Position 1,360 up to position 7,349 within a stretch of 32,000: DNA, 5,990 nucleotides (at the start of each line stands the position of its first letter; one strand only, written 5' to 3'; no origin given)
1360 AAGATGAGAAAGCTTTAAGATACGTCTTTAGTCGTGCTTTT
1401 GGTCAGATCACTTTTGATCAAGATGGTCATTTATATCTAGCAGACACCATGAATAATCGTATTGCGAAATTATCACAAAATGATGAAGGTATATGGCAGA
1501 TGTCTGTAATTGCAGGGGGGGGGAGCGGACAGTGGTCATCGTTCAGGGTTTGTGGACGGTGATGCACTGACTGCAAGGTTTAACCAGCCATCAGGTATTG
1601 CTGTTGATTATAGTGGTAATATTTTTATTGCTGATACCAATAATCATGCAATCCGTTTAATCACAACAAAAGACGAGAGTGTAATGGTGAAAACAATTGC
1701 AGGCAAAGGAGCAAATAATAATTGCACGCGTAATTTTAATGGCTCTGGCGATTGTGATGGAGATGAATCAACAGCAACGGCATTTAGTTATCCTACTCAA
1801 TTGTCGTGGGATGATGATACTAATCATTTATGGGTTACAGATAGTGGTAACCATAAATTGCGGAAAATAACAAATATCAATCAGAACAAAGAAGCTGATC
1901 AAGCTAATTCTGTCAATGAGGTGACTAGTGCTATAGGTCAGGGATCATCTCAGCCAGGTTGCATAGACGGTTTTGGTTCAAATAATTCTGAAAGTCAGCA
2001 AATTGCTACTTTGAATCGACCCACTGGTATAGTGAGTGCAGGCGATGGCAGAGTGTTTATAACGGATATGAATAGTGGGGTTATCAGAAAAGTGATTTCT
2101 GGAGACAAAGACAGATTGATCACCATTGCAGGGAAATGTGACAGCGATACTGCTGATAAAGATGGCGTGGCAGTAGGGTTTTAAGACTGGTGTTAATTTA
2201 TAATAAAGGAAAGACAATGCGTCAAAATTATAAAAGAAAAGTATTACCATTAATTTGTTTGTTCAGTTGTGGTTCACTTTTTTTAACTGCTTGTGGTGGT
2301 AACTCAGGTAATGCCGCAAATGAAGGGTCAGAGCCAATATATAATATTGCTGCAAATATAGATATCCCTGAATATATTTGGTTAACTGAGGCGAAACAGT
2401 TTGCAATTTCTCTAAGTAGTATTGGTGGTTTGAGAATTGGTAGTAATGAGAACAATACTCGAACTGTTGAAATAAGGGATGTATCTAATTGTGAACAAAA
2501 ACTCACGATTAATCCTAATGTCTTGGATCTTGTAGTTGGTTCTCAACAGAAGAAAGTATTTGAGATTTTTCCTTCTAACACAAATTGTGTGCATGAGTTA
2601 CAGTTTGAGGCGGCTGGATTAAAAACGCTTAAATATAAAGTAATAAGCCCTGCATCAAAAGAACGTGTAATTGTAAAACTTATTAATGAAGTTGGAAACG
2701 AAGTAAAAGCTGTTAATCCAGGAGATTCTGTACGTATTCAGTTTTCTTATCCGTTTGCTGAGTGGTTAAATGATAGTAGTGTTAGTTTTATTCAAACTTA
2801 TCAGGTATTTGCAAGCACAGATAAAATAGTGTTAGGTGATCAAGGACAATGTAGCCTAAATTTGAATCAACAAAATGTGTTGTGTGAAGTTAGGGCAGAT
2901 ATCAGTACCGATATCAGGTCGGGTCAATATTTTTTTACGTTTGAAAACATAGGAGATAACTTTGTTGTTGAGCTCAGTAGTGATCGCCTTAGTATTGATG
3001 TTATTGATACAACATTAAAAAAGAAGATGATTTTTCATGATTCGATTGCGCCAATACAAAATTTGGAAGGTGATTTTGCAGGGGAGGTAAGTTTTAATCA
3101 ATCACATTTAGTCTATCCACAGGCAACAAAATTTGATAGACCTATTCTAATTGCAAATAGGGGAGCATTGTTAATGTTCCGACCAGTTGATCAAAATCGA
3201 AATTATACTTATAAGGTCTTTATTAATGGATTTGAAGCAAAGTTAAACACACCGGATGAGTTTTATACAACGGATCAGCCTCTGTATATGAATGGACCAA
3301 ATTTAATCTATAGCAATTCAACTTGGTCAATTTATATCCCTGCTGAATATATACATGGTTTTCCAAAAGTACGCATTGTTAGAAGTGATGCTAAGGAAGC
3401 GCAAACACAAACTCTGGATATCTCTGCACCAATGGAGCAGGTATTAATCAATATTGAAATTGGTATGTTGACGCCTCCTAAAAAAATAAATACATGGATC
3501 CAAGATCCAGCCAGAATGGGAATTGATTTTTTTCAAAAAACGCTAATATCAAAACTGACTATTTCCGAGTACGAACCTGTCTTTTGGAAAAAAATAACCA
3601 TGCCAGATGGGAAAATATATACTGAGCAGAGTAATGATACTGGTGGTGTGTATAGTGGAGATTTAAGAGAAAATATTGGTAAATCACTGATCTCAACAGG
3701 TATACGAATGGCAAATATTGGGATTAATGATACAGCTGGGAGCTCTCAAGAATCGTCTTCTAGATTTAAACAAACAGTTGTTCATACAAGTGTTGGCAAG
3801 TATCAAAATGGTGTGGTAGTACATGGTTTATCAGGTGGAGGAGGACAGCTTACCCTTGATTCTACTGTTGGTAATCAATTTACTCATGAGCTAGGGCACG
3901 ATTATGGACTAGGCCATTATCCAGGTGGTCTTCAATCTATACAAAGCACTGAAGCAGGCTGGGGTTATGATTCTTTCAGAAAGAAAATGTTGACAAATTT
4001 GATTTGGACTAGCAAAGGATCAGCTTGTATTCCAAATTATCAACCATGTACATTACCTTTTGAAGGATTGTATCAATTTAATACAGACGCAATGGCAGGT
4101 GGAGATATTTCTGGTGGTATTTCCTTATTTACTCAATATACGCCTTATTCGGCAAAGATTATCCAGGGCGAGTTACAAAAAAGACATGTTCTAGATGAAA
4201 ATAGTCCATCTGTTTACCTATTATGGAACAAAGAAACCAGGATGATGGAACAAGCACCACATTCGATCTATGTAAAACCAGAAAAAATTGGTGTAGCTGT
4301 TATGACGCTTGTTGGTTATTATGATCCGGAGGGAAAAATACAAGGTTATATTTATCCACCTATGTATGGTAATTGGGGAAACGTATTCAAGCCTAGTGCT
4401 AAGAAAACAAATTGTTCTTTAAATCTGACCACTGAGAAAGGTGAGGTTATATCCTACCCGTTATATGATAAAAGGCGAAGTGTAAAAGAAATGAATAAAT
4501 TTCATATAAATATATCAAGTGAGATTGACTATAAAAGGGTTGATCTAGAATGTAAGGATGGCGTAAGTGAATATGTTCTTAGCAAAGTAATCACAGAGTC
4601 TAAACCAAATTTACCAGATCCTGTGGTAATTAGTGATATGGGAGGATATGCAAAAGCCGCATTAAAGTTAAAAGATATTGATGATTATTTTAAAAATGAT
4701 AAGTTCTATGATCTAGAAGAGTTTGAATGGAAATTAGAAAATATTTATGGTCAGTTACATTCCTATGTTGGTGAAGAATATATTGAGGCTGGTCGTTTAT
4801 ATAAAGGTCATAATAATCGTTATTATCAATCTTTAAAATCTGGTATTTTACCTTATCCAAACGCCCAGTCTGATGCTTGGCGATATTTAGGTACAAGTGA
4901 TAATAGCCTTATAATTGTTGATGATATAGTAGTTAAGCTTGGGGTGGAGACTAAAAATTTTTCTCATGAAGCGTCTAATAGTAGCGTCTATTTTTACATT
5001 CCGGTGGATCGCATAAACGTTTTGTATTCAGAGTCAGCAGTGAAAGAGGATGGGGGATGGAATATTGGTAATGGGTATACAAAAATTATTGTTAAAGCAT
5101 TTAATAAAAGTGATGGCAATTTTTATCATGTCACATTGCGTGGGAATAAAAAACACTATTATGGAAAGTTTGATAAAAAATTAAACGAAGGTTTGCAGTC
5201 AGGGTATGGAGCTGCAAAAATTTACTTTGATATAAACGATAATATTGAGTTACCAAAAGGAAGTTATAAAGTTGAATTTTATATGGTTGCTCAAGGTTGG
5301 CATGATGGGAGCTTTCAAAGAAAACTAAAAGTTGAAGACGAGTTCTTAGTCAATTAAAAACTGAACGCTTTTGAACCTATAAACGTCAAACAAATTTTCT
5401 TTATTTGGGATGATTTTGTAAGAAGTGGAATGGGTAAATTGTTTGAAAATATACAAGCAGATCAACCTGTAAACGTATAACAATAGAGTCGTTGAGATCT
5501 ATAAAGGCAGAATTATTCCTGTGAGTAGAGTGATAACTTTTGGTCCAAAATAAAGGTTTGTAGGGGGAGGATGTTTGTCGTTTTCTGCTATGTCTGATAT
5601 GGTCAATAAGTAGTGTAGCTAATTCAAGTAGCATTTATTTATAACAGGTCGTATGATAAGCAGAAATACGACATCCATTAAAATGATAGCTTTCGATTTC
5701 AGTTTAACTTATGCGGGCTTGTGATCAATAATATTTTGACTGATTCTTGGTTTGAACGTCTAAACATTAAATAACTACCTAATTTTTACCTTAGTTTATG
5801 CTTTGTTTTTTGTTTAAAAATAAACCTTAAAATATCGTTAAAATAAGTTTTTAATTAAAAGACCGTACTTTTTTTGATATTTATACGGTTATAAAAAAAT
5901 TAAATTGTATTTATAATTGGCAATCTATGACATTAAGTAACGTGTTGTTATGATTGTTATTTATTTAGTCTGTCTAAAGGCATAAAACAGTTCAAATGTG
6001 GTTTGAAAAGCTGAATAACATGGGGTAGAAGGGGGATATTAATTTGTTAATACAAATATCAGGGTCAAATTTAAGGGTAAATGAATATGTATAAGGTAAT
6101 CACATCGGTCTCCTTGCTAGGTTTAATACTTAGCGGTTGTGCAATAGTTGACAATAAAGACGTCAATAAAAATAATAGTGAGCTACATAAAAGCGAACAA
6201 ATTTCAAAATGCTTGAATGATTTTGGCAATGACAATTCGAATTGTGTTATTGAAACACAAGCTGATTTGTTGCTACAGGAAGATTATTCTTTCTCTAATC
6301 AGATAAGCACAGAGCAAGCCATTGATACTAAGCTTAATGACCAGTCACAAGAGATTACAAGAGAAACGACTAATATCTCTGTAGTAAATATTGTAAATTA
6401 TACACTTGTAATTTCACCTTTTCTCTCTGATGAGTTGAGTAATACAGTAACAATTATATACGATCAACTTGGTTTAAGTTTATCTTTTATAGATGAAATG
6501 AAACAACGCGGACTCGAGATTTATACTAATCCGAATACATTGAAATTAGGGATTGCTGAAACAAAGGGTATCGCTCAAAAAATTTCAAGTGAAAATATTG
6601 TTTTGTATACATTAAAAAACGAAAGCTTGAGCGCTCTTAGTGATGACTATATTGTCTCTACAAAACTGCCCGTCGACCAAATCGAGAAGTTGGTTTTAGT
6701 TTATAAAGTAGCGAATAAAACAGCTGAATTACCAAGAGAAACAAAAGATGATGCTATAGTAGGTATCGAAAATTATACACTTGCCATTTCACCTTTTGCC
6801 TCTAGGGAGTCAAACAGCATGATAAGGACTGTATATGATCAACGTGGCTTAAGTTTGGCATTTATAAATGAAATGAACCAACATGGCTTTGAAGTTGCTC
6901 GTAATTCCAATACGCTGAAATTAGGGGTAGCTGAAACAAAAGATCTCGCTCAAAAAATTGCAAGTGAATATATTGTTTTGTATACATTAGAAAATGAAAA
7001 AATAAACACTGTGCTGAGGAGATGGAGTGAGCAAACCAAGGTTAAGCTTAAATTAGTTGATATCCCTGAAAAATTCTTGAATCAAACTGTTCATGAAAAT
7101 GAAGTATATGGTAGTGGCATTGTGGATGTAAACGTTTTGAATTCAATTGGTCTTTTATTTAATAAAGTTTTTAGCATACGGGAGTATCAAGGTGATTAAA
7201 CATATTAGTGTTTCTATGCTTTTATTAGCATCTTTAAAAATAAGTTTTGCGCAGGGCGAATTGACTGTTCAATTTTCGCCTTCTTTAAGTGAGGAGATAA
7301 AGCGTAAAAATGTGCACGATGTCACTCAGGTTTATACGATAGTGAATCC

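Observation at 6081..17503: R64/SPI-7-type PilL-PilV type IVb pilus operon stripped of its usual partners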

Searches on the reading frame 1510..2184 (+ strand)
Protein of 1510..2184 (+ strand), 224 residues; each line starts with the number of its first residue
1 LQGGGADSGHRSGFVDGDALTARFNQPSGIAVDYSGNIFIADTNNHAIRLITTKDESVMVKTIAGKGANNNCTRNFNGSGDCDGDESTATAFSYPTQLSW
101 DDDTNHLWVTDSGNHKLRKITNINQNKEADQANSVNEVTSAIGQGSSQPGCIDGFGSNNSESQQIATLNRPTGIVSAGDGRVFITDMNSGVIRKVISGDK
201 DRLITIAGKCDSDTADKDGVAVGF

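Call 4: search_protein_families(library=pfam, proteins=[window:1510-2184:+], max_evalue=0.01)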
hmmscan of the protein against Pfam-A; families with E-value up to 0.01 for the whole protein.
window:1510-2184:+ (224 aa): 5 families
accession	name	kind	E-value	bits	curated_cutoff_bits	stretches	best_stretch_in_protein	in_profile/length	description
PF01436.27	NHL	-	4.8e-18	64.7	20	2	24-49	1-26/28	NHL repeat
PF25021.1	TEN_NHL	-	5.5e-12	45.8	27.1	2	97-195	76-166/357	Teneurin NHL domain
PF01731.26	Arylesterase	-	0.00057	20.5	21.3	0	158-188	43-74/86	Arylesterase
PF24684.1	Vgb_lyase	-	0.0014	17.9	50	0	169-195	97-123/290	Virginiamycin B lyase family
PF06739.17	SBBP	-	0.0051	17.2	20.5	1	26-41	14-29/38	Beta-propeller repeat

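Call 28: find_encoding_contigs(protein=window:1552-2184:+, flank=10000, max_places=3)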
Protein window:1552-2184:+ (210 aa): 2 contigs read that carry it; 2 places shown.
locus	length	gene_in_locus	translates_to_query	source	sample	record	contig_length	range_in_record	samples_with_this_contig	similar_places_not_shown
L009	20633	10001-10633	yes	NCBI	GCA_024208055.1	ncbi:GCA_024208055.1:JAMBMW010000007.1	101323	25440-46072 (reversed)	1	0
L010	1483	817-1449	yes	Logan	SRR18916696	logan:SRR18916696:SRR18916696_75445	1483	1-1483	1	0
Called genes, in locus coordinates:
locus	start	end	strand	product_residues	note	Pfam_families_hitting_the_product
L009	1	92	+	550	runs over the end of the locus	PF00664:ABC_membrane, PF00005:ABC_tran, PF02463:SMC_N (faint)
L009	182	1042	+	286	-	PF01497:Peripla_BP_2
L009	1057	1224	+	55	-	-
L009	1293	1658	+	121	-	PF00230:MIP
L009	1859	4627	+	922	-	PF00133:tRNA-synt_1, PF13603:tRNA-synt_1_2, PF09334:tRNA-synt_1g (weak), PF08264:Anticodon_1, PF10458:Val_tRNA-synt_C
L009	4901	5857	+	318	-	-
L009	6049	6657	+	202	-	-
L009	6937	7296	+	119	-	PF20432:Xre-like-HTH, PF09722:Xre_MbcA_ParS_C (weak)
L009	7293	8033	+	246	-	PF08808:RES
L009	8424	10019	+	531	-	PF01436:NHL (faint)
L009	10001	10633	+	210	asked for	PF01436:NHL (weak), PF25021:TEN_NHL (weak)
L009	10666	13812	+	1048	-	PF10462:Peptidase_M66, PF12561:TagA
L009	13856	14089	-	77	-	-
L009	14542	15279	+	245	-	-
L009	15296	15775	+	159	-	PF10671:TcpQ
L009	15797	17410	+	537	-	PF00263:Secretin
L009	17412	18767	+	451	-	-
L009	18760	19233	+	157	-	-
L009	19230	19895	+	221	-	-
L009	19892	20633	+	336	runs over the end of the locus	PF00437:T2SSE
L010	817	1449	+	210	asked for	PF01436:NHL (weak), PF25021:TEN_NHL (weak)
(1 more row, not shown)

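Call 33: search_protein_families(library=pfam, proteins=[L009:4901-5857:+, L009:6049-6657:+, L009:6937-7296:+, L009:7293-8033:+, L009:8424-10019:+], max_evalue=0.01)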
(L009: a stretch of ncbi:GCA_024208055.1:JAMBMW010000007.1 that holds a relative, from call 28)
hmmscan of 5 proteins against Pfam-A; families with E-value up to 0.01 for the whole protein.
L009:4901-5857:+ (318 aa): 0 families

L009:6049-6657:+ (202 aa): 0 families

L009:6937-7296:+ (119 aa): 2 families
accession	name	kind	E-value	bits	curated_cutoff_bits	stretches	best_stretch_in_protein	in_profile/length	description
PF20432.4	Xre-like-HTH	-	1.2e-07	32.3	25.8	1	14-64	10-63/63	Antitoxin Xre-like helix-turn-helix domain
PF09722.15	Xre_MbcA_ParS_C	-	6.6e-06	26.4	24.5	1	68-117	1-50/51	Antitoxin Xre/MbcA/ParS C-terminal toxin-binding domain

L009:7293-8033:+ (246 aa): 1 family
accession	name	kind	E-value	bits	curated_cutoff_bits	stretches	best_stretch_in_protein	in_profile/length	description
PF08808.17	RES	-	4.5e-26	92.2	23.2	1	54-201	2-148/157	RES domain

L009:8424-10019:+ (531 aa): 2 families
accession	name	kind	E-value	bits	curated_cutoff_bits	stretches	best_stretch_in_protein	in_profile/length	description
PF01436.27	NHL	-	1.6e-09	37.7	20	0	479-499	7-27/28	NHL repeat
PF01731.26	Arylesterase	-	0.00011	22.8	21.3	0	147-181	41-75/86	Arylesterase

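Call 81: search_protein_families(library=padloc, proteins=[L009:4901-5857:+, L009:6049-6657:+, L009:6937-7296:+, L009:7293-8033:+], max_evalue=0.001)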
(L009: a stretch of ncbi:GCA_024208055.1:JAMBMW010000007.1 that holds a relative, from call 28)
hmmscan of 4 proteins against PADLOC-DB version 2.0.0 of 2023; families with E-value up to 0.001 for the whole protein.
L009:4901-5857:+ (318 aa): 0 families

L009:6049-6657:+ (202 aa): 0 families

L009:6937-7296:+ (119 aa): 0 families

L009:7293-8033:+ (246 aa): 0 families

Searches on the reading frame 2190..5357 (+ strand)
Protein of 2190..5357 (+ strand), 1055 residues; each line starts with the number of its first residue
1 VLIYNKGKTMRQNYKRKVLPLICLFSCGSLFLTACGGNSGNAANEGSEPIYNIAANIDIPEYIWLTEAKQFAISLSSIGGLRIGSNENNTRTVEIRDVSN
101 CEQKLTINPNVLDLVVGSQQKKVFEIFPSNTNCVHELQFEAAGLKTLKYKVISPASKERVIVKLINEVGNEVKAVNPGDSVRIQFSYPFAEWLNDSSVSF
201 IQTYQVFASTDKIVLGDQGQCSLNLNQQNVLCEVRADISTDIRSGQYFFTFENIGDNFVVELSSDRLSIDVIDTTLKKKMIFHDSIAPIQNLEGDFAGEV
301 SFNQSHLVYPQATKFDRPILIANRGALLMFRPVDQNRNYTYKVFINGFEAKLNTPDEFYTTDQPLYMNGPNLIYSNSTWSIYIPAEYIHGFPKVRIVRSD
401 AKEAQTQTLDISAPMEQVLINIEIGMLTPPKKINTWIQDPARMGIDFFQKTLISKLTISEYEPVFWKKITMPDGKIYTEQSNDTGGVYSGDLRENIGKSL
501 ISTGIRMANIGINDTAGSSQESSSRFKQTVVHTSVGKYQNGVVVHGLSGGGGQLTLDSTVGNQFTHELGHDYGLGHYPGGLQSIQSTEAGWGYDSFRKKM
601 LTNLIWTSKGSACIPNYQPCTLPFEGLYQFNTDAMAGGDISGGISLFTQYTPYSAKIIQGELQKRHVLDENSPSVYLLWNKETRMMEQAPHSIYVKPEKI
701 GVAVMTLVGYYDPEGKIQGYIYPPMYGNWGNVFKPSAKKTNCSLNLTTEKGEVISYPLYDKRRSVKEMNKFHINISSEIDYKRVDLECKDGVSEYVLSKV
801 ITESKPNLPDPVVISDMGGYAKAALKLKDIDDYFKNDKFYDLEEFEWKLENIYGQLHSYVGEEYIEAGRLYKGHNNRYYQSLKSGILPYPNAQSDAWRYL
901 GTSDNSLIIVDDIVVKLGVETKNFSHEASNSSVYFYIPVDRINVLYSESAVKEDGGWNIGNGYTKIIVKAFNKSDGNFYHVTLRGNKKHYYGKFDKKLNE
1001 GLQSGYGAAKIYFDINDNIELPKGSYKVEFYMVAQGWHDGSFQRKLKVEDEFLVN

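Call 4: search_protein_families(library=pfam, proteins=[window:2190-5357:+], max_evalue=0.01)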
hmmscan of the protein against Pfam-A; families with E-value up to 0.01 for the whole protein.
window:2190-5357:+ (1055 aa): 2 families
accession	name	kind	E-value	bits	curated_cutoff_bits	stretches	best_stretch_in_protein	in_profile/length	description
PF10462.15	Peptidase_M66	-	3.1e-46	158.2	20.6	1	372-664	5-303/306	Peptidase M66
PF12561.13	TagA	-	1.1e-24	87.2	25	1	696-788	2-99/99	ToxR activated gene A lipoprotein domain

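Call 64: search_solved_structures(query=window:2211-5357:+, max_evalue=0.001)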
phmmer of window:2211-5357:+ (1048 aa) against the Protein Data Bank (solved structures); distinct sequences matched with E-value up to 0.001: 1.
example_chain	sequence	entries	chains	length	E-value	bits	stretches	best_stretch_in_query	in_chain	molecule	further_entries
3ujz_A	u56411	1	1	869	2.5e-86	293.7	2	364-740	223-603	Metalloprotease stcE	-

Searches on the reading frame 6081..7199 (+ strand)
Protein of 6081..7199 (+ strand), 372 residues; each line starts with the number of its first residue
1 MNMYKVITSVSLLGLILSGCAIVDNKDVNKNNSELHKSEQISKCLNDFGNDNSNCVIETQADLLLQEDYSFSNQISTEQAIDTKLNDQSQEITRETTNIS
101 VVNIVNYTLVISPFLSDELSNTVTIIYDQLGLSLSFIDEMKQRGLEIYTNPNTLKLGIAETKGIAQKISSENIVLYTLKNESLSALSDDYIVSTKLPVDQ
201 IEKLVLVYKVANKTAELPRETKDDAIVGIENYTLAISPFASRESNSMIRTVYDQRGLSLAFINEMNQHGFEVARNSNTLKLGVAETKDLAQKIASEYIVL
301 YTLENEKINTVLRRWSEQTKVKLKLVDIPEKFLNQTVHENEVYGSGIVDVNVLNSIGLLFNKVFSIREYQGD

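Call 3: search_protein_families(library=pfam, proteins=[window:6081-7199:+], max_evalue=0.01)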
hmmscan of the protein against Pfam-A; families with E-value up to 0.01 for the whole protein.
window:6081-7199:+ (372 aa): 1 family
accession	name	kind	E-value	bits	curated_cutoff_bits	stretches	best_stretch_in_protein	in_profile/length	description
PF23458.2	DUF7130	-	0.0061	16.9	35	0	249-287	4-42/89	Domain of unknown function (DUF7130)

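Call 5: search_protein_families(library=ncbifam, proteins=[window:6081-7199:+], max_evalue=0.01)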
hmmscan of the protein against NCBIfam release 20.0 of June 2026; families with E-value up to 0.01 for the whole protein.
window:6081-7199:+ (372 aa): 0 families
